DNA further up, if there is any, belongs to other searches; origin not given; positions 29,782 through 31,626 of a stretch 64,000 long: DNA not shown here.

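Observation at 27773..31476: PolX translationally coupled to a cytoplasmic thermolysin-like (M4-type) HEXXH protein, preceded by DUF2203 and followed by Nth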

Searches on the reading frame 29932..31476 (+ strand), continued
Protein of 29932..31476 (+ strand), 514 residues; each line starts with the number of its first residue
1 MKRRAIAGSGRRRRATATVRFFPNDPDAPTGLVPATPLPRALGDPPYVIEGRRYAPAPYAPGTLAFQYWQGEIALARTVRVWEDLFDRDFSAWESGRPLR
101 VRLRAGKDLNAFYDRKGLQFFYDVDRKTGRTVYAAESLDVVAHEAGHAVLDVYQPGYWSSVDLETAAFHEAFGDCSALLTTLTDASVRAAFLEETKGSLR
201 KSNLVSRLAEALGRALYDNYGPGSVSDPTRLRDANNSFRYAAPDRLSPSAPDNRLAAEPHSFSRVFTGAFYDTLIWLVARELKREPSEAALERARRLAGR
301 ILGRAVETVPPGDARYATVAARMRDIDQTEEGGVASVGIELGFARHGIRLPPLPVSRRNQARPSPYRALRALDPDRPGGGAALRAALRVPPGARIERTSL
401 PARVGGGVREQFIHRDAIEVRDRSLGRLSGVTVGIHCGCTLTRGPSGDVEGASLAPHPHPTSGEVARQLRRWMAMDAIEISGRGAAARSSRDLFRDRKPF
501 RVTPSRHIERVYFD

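Call 26: search_solved_structures(query=A2, max_evalue=1, show_alignments=2)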
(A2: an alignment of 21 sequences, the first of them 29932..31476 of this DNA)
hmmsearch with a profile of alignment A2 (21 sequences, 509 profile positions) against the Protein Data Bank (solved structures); distinct sequences matched with E-value up to 1: 9.
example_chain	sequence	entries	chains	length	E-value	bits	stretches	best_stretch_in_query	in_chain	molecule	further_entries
7z6t_AAA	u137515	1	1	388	0.0011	21.4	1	248-342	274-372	Extracellular metalloproteinase mep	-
4k90_A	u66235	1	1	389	0.0033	19.8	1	248-346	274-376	Extracellular metalloproteinase mep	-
7qp3_A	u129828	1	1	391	0.0033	19.8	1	248-345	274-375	Extracellular metalloproteinase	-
7ecc_A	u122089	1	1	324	0.27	13.5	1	47-138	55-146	M4 family peptidase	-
7qfy_A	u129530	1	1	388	0.39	12.9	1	256-347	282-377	Extracellular metalloproteinase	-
1kei_A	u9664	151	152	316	0.66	12.2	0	126-168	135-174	Thermolysin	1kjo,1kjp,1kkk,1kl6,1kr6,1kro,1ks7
4m65_A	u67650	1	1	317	0.69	12.1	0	126-168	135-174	Thermolysin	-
5fxn_A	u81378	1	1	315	0.7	12.1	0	126-168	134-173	THERMOLYSIN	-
1fj3_A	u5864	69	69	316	0.7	12.1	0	126-168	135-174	THERMOLYSIN | PROTEIN (THERMOLYSIN)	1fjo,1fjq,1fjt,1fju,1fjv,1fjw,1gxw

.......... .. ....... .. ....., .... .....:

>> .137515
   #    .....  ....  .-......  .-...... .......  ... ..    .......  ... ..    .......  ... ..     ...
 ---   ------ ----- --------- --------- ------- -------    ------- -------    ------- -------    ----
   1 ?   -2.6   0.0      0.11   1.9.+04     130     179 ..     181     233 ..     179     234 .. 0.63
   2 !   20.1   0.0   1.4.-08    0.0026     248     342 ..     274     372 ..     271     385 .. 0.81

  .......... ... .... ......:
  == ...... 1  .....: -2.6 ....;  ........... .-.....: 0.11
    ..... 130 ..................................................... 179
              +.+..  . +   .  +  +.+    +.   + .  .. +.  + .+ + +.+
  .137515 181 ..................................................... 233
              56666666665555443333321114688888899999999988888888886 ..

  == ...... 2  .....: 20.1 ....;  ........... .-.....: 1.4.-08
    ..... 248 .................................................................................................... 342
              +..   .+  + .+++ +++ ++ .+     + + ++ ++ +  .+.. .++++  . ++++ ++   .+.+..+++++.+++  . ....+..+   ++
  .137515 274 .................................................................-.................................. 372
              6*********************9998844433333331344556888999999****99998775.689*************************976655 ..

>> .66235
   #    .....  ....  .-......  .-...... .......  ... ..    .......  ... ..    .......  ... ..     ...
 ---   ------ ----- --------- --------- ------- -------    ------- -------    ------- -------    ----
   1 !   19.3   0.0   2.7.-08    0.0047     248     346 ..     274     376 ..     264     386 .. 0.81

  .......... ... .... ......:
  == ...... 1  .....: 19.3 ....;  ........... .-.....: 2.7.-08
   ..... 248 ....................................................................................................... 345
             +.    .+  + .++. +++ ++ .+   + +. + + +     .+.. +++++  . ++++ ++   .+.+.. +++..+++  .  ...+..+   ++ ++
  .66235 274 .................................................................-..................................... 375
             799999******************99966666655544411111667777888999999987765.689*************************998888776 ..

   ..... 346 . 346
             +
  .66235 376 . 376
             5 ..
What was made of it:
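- Closest known: Fungalysin. Same: The family profile hits the M36 helical lobe in the PDB at E 1e-3 (call 26).
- Profile hits to M36 and thermolysin appear in the PDB (call 26).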

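Call 32: predict_structure(alignment_id=A2)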
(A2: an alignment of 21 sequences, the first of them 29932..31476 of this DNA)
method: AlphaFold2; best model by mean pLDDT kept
length: 514 residues; sequences in the alignment: 21
mean_pLDDT: 89.8   pTM: 0.91
mean pLDDT of the five models: 89.8, 89.3, 89.3, 87.5, 87.1
residues with pLDDT >= 90: 375; 70-90: 102; 50-70: 14; < 50: 23
segments of 3 or more residues with pLDDT < 50: 1-13, 356-365
pLDDT, mean of each block of 10 residues (from residue 1): 45 72 95 90 86 96 97 96 88 90 96 96 97 98 97 90 95 98 96 91 95 95 87 96 92 92 98 98 95 97 92 91 91 95 97 56 55 90 92 90 73 94 94 93 85 85 94 93 79 93 93 90
secondary structure, 60 per line:
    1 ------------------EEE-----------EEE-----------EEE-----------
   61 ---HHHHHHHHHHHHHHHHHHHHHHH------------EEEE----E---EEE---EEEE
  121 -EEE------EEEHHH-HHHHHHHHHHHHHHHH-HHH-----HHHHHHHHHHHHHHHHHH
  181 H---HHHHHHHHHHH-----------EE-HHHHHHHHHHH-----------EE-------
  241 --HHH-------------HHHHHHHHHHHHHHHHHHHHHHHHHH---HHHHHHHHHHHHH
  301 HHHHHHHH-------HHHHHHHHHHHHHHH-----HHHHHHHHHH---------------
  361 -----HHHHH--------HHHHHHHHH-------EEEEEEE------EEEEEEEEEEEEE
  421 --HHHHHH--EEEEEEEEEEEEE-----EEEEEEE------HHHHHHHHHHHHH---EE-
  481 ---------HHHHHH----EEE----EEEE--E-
elements in order: E19-21 E33-35 E47-49 H64-86 E99-102 E111-113 E117-120 E122-124 E131-133 H138-153 H163-181 H185-195 H210-220 H259-284 H288-308 H316-330 H336-345 H366-370 H379-387 E395-401 E408-420 H423-428 E431-443 E449-455 H462-474 H490-495 E500-502 E507-510
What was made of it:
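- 29932..29985 (+): Basic, disordered N-terminal tail (aa 1-18, 7 Arg/Lys, pI 12). pLDDT below 50 for aa 1-13 (call 32).
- On Peptidase family M4 (thermolysin): The fold starts at residue 19 or so (call 32).
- Fold: model pLDDT 89.8, pTM 0.91 (call 32).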

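Call 39: search_protein_families(library=pfam, proteins=[L012:5510-5980:+, L012:3600-4451:+, L012:5028-5474:+, L012:7637-8116:+, L012:8428-9306:+, L017:1590-3191:+, L017:3306-4967:+, L017:7689-8075:+, L017:8701-9159:+, L017:9396-10928:+], max_evalue=0.001)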
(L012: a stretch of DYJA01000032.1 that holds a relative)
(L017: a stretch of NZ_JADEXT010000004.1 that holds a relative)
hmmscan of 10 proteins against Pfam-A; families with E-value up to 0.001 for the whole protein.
L012:5510-5980:+ (156 aa): 0 families

L012:3600-4451:+ (283 aa): 0 families

L012:5028-5474:+ (148 aa): 1 family
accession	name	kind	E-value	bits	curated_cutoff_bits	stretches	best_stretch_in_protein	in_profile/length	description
PF00936.24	BMC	-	3e-29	101.2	24.5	1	49-124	1-75/75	BMC domain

L012:7637-8116:+ (159 aa): 0 families

L012:8428-9306:+ (292 aa): 4 families
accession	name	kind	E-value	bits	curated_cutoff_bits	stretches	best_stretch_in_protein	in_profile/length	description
PF06723.19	MreB_Mbl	-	1e-15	57.8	27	1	82-198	63-184/327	MreB/Mbl protein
PF14450.12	FtsA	-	1.3e-14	55.1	31.8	1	162-283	1-124/127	Cell division protein FtsA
PF11104.14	PilM_2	-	4.2e-14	52.7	27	1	162-275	183-304/340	Type IV pilus assembly protein PilM;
PF00012.26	HSP70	-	2.4e-07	29.8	20.6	1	95-228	116-258/599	Hsp70 protein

L017:1590-3191:+ (533 aa): 4 families
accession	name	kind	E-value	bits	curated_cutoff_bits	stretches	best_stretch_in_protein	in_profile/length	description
PF01593.30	Amino_oxidase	-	4.3e-28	99.2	19.8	1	13-516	1-434/443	Flavin containing amine oxidoreductase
PF13450.12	NAD_binding_8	-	3e-08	34.2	21.9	1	8-74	1-63/68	NAD(P)-binding Rossmann-like domain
PF01266.30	DAO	-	1.5e-07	31.7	27.9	1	5-41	1-35/353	FAD dependent oxidoreductase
PF03486.20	HI0933_like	-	0.00061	19.8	50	0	5-45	2-40/244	HI0933-like protein Rossmann domain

L017:3306-4967:+ (553 aa): 2 families
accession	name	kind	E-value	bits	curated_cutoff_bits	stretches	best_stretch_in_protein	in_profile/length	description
PF05990.18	DUF900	-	1.4e-10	41.5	20.5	1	249-354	89-171/232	Alpha/beta hydrolase of unknown function (DUF900)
PF05057.20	DUF676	-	0.00011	22.2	20.3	0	246-279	70-103/217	Putative serine esterase (DUF676)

L017:7689-8075:+ (128 aa): 2 families
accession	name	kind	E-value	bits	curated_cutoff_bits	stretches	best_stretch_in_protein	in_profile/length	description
PF20242.3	Emfourin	-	2.3e-24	86.1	27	1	36-124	1-91/91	Emfourin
PF20033.5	DUF6438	-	6.3e-05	23.6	30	1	51-126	40-115/116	Domain of unknown function (DUF6438)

L017:8701-9159:+ (152 aa): 0 families

L017:9396-10928:+ (510 aa): 1 family
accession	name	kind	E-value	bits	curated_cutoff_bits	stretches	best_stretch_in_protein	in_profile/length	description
PF21105.3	DyP_N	-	1e-09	39.2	27.5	1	56-215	1-159/163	DyP dimeric alpha+beta barrel domain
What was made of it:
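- A Nostoc homologue has an emfourin-family gene 357 bp downstream (call 39).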

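Call 50: find_encoding_contigs(protein=P0002, flank=5000, max_places=2)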
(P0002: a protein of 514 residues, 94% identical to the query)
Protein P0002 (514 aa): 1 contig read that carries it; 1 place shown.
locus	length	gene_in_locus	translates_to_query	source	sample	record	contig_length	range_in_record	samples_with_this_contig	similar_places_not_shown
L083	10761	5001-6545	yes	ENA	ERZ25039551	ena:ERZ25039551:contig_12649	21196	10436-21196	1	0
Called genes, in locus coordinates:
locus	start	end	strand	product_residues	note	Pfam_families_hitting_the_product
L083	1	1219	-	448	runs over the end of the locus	PF01523:PmbA_TldD_1st, PF19290:PmbA_TldD_2nd, PF19289:PmbA_TldD_3rd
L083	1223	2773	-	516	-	PF01523:PmbA_TldD_1st, PF19290:PmbA_TldD_2nd, PF19289:PmbA_TldD_3rd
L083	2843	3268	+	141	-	PF09969:DUF2203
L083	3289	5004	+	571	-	PF14716:HHH_8, PF14520:HHH_5, PF14791:DNA_pol_B_thumb, PF02811:PHP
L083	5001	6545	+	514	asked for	-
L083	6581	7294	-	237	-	PF13483:Lactamase_B_3, PF00753:Lactamase_B, PF12706:Lactamase_B_2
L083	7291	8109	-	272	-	PF00730:HhH-GPD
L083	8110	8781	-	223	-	PF02190:LON_substr_bdg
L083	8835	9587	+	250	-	PF08331:QueG_DUF1730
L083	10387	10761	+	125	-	?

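Call 61: search_dna_similar(query=window:29932-31476:+, collection=plasmids, mode=protein, max_rows=25)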
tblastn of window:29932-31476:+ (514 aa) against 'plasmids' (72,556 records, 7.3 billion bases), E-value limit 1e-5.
Records with a match: 79; places in all: 82; records where one place covers at least 80% of the query: 0.
Best place of each record, by identity: <60% 79.
By first word of the organism name: Rhizobium 40; Sinorhizobium 14; Hymenobacter 4; Mesorhizobium 3; Agrobacterium 3; Polymorphobacter 2; Ensifer 2; Phyllobacterium 2; Embleya 1; Aminobacter 1; and 7 more.
By predicted mobility (MOB-suite, as given by PLSDB): non-mobilizable 39; conjugative 35; mobilizable 5.
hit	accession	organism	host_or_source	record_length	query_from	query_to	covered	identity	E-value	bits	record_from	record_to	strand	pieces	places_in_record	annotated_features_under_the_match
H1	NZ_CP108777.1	Embleya sp. NBC_00896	-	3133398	22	348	64%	38.7%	1e-45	179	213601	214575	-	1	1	none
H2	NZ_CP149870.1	Sinorhizobium medicae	Melilotus albus,Cell Culture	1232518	24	330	60%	40.1%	1e-44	176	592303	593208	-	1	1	record has no annotation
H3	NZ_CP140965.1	Sinorhizobium medicae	Medicago lupulina,whole organism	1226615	24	330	60%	40.1%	2e-44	175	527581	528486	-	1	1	record has no annotation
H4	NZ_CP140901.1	Sinorhizobium medicae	Medicago lupulina,whole organism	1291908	24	330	60%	40.1%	2e-44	175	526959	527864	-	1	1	record has no annotation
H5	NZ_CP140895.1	Sinorhizobium medicae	Medicago lupulina,whole organism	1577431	24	330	60%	40.1%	2e-44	175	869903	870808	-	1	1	record has no annotation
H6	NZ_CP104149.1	Sinorhizobium medicae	Trigonella foenum-graecum,cell culture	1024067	24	330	60%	40.1%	5e-43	171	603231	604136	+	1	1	record has no annotation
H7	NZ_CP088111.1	Sinorhizobium medicae WSM1115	cell culture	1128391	24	330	60%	40.1%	6e-43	171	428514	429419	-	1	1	record has no annotation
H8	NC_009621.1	Sinorhizobium medicae WSM419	-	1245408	24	330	60%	40.1%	6e-43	171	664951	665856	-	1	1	record has no annotation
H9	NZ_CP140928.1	Sinorhizobium medicae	Medicago lupulina,whole organism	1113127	24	330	60%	40.1%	9e-43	170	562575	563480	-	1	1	record has no annotation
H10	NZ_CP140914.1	Sinorhizobium medicae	Medicago lupulina,whole organism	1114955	24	330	60%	40.1%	9e-43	170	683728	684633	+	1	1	record has no annotation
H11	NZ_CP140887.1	Sinorhizobium medicae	Medicago lupulina,whole organism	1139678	24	330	60%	40.1%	9e-43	170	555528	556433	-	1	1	none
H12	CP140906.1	Sinorhizobium medicae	Medicago lupulina,whole organism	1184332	24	330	60%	40.1%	9e-43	170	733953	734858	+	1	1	hypothetical protein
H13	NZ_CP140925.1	Sinorhizobium medicae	Medicago lupulina,whole organism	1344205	24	330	60%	40.1%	1e-42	170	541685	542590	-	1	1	record has no annotation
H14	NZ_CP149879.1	Sinorhizobium medicae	Medicago sativa,Cell Culture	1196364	56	330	54%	41.5%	8e-43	171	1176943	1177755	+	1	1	record has no annotation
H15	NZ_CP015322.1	Mesorhizobium amorphae CCNWGS0123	Robinia pseudoacacia,cell culture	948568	27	274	48%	44.8%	1e-45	179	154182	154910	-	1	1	hypothetical protein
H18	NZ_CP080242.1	Polymorphobacter sp. PAMC 29334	Megaspora,lichen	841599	27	274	48%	43.2%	2e-46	181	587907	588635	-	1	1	hypothetical protein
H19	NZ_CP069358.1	Microvirga sp. VF16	Vachellia farnesiana,Cell culture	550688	53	279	44%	47.2%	1e-43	173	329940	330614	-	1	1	hypothetical protein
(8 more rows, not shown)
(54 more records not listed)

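Call 62: get_annotated_region(hit=H15, flank=5000)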
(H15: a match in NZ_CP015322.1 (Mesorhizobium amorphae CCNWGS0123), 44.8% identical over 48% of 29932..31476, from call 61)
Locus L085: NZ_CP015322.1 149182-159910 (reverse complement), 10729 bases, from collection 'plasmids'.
description: Mesorhizobium amorphae CCNWGS0123 plasmid pM0123d, complete sequence
organism: Mesorhizobium amorphae CCNWGS0123 (NCBI taxid 1082933)
taxonomy: Bacteria; Pseudomonadota; Alphaproteobacteria; Hyphomicrobiales; Phyllobacteriaceae; Mesorhizobium; Mesorhizobium amorphae; Mesorhizobium amorphae CCNWGS0123
host: -; source: Robinia pseudoacacia,cell culture; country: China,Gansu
typing (MOB-suite, as given by PLSDB): non-mobilizable; mating-pair formation MPF_T
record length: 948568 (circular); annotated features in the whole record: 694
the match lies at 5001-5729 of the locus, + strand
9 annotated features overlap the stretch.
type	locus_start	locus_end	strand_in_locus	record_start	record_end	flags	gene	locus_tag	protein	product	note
CDS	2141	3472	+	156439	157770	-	hemN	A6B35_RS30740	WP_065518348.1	oxygen-independent coproporphyrinogen III oxidase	GO:0006779 - porphyrin-containing compound biosynthetic process [Evidence IEA]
CDS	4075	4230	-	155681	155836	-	-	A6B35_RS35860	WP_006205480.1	hypothetical protein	-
CDS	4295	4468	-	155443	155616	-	-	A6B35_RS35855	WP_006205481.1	hypothetical protein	-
CDS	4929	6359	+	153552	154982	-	-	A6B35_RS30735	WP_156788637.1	hypothetical protein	-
CDS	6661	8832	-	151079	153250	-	-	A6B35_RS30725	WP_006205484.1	peptidase domain-containing ABC transporter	-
CDS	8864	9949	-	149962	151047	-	-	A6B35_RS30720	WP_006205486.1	HlyD family efflux transporter periplasmic adaptor subunit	-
CDS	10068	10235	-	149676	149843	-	-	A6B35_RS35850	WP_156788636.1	hypothetical protein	-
CDS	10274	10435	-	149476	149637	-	-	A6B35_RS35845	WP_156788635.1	hypothetical protein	-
CDS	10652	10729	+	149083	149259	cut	-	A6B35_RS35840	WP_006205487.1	hypothetical protein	-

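Call 63: get_annotated_region(hit=H18, flank=5000)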
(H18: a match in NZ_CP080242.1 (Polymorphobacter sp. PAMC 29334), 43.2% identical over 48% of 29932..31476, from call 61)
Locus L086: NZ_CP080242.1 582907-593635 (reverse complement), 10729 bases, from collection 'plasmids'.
description: Polymorphobacter sp. PAMC 29334 plasmid p29334-1, complete sequence
organism: Polymorphobacter sp. PAMC 29334 (NCBI taxid 2862331)
taxonomy: Bacteria; Pseudomonadota; Alphaproteobacteria; Sphingomonadales; Sphingosinicellaceae; Polymorphobacter; Polymorphobacter sp. PAMC 29334
host: -; source: Megaspora,lichen; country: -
typing (MOB-suite, as given by PLSDB): non-mobilizable
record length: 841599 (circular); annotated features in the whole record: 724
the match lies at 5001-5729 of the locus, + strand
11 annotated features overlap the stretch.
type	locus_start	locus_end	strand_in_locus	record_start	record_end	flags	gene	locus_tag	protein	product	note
CDS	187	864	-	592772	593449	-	-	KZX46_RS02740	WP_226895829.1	PEPxxWA-CTERM sorting domain-containing protein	-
CDS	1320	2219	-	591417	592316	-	-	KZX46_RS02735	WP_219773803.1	NmrA family NAD(P)-binding protein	-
CDS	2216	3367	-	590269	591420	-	-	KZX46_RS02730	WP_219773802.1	epoxide hydrolase family protein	-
CDS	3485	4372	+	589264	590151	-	-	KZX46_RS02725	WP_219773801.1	LysR family transcriptional regulator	-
CDS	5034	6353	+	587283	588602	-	-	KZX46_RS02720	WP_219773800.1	hypothetical protein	-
CDS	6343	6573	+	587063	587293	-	-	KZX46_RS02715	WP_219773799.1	hypothetical protein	-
CDS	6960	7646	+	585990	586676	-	-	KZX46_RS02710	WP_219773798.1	PEPxxWA-CTERM sorting domain-containing protein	-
CDS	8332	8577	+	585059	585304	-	-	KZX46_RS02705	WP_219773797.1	hypothetical protein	-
CDS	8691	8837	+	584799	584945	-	-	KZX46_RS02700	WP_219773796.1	hypothetical protein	-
CDS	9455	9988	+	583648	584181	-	-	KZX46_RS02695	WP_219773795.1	PEPxxWA-CTERM sorting domain-containing protein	-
CDS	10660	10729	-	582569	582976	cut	-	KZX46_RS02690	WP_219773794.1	hypothetical protein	-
